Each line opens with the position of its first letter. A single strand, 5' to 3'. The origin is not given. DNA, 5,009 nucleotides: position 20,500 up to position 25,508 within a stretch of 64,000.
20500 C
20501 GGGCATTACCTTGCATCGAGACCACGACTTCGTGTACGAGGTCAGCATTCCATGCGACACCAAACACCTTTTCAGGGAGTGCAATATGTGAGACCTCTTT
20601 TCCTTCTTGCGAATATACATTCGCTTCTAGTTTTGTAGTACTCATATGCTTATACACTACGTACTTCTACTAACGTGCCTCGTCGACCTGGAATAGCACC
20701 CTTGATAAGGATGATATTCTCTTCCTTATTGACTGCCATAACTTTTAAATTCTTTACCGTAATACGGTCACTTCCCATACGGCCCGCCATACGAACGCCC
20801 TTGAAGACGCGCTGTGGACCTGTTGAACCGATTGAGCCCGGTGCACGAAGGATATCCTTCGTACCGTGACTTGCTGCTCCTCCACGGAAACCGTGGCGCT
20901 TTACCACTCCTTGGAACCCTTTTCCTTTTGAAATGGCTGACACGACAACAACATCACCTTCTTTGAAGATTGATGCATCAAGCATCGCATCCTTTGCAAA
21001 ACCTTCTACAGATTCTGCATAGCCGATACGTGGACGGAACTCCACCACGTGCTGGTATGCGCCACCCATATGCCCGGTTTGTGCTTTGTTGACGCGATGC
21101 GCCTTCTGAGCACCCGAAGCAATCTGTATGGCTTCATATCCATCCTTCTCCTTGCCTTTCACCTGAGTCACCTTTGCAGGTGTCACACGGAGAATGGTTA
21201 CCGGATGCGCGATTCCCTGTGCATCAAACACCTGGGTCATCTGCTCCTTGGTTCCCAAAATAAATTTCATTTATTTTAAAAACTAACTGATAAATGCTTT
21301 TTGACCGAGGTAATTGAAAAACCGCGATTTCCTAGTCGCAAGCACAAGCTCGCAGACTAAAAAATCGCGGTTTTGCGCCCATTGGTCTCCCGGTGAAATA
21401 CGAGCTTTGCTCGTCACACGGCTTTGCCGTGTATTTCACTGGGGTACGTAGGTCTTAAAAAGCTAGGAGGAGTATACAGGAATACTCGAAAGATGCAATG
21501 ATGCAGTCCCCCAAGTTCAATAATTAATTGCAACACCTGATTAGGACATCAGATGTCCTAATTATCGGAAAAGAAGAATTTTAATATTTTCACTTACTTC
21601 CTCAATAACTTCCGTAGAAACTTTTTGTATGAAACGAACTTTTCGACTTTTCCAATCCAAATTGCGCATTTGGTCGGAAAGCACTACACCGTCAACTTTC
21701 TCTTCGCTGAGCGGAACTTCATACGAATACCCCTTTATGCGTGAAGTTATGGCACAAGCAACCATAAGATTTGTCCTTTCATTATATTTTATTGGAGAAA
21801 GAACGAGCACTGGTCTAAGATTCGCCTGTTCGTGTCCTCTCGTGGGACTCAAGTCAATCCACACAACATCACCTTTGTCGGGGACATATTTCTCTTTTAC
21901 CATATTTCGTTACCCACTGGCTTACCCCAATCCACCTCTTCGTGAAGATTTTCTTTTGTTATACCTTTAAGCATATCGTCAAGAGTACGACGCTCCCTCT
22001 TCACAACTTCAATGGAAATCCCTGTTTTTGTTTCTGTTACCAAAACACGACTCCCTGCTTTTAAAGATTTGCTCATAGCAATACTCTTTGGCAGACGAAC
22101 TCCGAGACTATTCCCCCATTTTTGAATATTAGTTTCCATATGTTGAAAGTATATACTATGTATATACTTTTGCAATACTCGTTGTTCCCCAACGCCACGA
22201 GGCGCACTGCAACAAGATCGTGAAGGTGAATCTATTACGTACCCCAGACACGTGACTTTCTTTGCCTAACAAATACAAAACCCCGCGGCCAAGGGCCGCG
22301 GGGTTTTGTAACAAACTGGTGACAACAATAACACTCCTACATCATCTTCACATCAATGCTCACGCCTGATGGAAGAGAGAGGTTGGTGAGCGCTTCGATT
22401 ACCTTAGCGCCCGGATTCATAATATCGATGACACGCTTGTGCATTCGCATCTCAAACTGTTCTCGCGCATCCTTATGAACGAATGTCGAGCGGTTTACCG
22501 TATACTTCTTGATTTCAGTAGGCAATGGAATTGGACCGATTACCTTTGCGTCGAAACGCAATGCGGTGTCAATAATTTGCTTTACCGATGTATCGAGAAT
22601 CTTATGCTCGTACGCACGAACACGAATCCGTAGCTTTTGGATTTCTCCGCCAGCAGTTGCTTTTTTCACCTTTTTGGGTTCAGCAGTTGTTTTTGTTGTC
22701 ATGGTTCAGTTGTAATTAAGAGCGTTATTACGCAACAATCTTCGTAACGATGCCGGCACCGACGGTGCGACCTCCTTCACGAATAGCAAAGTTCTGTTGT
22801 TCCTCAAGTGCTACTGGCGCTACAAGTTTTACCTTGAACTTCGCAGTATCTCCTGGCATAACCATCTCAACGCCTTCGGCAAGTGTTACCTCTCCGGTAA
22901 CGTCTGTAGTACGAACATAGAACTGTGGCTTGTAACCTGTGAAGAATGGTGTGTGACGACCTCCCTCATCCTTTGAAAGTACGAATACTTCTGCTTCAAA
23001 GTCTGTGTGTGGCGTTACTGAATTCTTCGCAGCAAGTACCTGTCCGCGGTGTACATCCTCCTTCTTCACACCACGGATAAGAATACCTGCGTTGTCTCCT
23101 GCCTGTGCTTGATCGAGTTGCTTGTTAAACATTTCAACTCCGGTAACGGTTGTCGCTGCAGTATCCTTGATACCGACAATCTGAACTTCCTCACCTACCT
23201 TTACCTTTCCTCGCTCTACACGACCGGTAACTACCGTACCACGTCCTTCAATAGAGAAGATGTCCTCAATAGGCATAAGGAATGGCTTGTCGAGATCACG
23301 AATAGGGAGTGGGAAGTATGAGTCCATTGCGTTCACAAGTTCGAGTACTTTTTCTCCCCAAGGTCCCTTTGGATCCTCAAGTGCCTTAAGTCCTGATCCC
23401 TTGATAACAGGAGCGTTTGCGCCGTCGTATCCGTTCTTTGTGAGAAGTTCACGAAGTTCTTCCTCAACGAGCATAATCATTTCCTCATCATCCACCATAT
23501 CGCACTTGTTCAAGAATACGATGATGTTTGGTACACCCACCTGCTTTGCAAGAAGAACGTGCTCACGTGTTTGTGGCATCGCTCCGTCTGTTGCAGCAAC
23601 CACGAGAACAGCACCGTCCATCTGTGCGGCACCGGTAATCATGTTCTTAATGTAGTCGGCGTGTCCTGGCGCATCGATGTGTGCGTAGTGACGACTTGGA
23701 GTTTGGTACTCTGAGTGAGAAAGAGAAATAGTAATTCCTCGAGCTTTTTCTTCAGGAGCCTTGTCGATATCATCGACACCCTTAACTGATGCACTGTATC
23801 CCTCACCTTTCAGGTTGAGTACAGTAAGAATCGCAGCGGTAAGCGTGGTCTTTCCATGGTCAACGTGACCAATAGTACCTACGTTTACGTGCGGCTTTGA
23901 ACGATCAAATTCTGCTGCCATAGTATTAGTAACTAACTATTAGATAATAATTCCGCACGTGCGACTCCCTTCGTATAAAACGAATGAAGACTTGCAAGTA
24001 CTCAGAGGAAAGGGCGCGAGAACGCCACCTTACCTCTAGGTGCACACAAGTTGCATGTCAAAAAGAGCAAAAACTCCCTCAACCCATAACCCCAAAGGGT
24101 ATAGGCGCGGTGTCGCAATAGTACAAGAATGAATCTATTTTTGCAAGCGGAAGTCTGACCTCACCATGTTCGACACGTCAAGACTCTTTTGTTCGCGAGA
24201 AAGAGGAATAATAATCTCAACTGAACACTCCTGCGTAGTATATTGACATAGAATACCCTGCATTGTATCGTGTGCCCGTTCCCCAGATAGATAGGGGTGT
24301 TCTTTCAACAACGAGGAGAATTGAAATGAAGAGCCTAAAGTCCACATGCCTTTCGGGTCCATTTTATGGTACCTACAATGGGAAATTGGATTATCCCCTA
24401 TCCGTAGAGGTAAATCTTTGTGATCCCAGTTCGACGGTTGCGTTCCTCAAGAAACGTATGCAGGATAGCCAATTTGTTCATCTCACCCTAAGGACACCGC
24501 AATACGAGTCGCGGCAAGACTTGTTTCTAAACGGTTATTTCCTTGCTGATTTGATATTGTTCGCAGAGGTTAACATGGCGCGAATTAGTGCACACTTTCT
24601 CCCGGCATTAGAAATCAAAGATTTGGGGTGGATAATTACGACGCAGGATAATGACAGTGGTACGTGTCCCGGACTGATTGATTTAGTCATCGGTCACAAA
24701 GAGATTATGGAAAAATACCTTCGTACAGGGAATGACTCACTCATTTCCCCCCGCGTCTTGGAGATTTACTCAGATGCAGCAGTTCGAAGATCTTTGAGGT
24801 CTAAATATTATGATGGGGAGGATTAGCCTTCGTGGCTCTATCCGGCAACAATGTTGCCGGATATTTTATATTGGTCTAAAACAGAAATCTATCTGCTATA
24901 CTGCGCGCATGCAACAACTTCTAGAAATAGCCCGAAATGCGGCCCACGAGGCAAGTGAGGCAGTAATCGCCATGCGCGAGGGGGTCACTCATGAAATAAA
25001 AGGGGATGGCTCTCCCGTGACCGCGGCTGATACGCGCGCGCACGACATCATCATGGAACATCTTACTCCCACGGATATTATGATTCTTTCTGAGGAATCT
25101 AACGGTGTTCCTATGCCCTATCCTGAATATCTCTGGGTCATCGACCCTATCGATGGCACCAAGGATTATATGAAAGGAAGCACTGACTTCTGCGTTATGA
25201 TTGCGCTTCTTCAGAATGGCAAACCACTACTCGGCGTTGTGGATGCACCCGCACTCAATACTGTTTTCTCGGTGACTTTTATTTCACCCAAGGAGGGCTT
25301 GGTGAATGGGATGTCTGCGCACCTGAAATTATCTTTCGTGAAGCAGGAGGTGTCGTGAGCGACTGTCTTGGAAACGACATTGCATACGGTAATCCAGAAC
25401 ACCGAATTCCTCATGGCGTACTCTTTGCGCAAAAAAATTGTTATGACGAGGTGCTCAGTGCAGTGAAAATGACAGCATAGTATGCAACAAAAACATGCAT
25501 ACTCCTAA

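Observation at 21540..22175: Canonical mazEF toxin-antitoxin module inserted inside the S10 ribosomal operon between rpsJ and rplC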

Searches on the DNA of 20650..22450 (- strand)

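Call 18: search_rna_families(source=window, start=21150, end=22450, threshold=evalue, max_evalue=10)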
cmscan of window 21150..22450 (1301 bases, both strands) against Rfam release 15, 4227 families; matches with E-value up to 10: 14.
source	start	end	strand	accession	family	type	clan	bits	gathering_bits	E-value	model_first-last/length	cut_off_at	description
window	22268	22373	-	RF01772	rnk_pseudo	Cis-reg; leader;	-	24.7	55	0.14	1-108/108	no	Pseudomonas rnk leader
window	22238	22307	+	RF01393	isrJ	Gene; sRNA;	-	23.8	37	0.087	1-75/75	no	isrJ Hfq binding RNA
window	22273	22332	-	RF02551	DapZ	Cis-reg;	-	22.4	56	0.34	19-78/78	no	ABC transporter regulator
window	22275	22385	-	RF02450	ncr1175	Gene; sRNA;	-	20.3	60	0.74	1-110/110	no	Bacillus sRNA ncr1175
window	21936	21985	+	RF00187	SNORD102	Gene; snRNA; snoRNA; CD-box;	-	20.1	47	4.1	1-72/72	no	Small nucleolar RNA SNORD102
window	22271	22315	-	RF03479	mir-324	Gene; miRNA;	-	18.5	70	0.62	1-83/83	no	mir-324 microRNA precursor family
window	22265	22315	-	RF00979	mir-553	Gene; miRNA;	-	17.8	82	3.9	1-62/62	no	mir-553 microRNA precursor family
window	21314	21376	-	RF03621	MIR4245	Gene; miRNA;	-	16.9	74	9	1-128/128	no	MIR4245 microRNA precursor family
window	21971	22079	-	RF01411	BsrF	Gene; sRNA;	-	16.8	50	3.9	1-113/113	no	BsrF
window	21269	21310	+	RF00979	mir-553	Gene; miRNA;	-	16.8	82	7.2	1-62/62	no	mir-553 microRNA precursor family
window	22273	22383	-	RF02837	anti-hemB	Gene; sRNA;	-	15.7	49.5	1.1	1-81/81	no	Burkholderia RNA 7 (anti-hemB)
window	21247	21378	-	RF02365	Yfr17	Gene; sRNA;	-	14.9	50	8.8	1-264/264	no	Cyanobacterial functional RNA 17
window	22266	22305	+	RF02079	STnc180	Gene; sRNA;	-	14.6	50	5.7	165-198/208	no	Enterobacterial sRNA STnc180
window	22277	22357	-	RF00195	RsmY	Gene; sRNA;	CL00106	12.5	57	3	1-121/121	no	RsmY RNA family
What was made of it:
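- On Any Rfam family: Only chance-level hits appear at E up to 10 (call 18).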

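Call 69: search_rna_families(sources=[L003, L004, L005, L006, L007, L010, L023, L032, L036, L085, L087, L090, L092], threshold=gathering)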
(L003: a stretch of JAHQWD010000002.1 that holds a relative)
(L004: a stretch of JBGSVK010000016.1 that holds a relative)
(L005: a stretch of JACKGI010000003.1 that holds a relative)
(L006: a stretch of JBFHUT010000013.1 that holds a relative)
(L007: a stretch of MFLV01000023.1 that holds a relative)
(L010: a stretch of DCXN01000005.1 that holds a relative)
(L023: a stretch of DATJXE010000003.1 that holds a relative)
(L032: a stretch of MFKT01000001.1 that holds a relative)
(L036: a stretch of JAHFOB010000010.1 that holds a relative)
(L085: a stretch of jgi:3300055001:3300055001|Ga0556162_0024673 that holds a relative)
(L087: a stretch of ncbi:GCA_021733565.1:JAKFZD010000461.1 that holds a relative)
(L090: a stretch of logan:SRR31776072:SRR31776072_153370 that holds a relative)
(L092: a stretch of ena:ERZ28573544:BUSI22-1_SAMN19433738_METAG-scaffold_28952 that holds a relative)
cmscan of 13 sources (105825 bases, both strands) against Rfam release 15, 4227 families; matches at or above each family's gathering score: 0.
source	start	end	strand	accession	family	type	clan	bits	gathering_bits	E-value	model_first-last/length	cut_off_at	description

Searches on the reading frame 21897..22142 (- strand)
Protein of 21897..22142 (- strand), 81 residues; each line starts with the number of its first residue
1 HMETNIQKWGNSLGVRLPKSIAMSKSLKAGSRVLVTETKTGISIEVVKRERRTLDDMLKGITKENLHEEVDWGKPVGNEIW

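Call 3: search_protein_families(library=pfam, proteins=[window:21897-22142:-], max_evalue=0.01)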
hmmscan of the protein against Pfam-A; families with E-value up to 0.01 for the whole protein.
window:21897-22142:- (81 aa): 1 family
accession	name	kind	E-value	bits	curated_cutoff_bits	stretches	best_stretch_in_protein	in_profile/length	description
PF04014.23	MazE_antitoxin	-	8.3e-08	32.5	24.7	1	6-49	1-45/48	Antidote-toxin recognition MazE, bacterial antitoxin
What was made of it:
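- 21897..22139 (-): mazE antitoxin, 80 aa, AbrB-type N-terminal domain and a MazF-binding C-terminal tail. Pfam PF04014, 32.5 bits against a cut-off of 24.7 (call 3).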

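Call 8: search_solved_structures(query=window:21897-22142:-, show_alignments=2, max_evalue=0.1)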
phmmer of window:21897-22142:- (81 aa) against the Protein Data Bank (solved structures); distinct sequences matched with E-value up to 0.1: 4.
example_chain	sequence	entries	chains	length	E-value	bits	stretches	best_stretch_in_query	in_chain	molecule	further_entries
1ub4_C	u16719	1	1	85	6.3e-13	52.2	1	3-81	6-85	MazE protein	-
1mvf_D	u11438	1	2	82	7.1e-13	52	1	3-81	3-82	PemI-like protein 1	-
7d2n_E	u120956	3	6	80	5.7e-12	49.1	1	3-81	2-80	AbrB/MazE/SpoVT family DNA-binding domain-containing protein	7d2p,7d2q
2mrn_A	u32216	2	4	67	0.096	16.6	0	3-50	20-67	Antitoxin MazE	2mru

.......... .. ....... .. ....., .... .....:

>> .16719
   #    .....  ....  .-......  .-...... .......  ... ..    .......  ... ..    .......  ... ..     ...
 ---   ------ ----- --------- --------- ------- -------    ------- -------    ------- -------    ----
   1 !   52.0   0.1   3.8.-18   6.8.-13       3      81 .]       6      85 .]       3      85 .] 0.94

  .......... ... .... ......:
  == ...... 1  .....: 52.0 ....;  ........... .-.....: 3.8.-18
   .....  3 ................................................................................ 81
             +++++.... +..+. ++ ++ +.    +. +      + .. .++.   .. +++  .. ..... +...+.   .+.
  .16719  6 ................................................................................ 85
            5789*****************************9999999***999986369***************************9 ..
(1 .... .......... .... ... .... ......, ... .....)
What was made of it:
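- On MazEF type II toxin-antitoxin system: Full-length alignment to E. coli MazE, including the C-terminal DWG...W tail (call 8).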

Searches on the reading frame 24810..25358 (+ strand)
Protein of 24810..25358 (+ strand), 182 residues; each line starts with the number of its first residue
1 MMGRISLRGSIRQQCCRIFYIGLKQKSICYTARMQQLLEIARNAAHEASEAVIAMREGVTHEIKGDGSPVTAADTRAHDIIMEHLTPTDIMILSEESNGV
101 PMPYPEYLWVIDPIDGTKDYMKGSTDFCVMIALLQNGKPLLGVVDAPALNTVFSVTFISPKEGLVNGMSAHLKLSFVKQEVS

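Call 67: search_protein_families(library=pfam, proteins=[window:24810-25358:+], max_evalue=0.01)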
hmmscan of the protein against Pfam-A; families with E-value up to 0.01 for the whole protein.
window:24810-25358:+ (182 aa): 1 family
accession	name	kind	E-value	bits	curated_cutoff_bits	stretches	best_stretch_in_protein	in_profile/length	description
PF00459.30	Inositol_P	-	6.7e-25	88.5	27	1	34-154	2-132/271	Inositol monophosphatase family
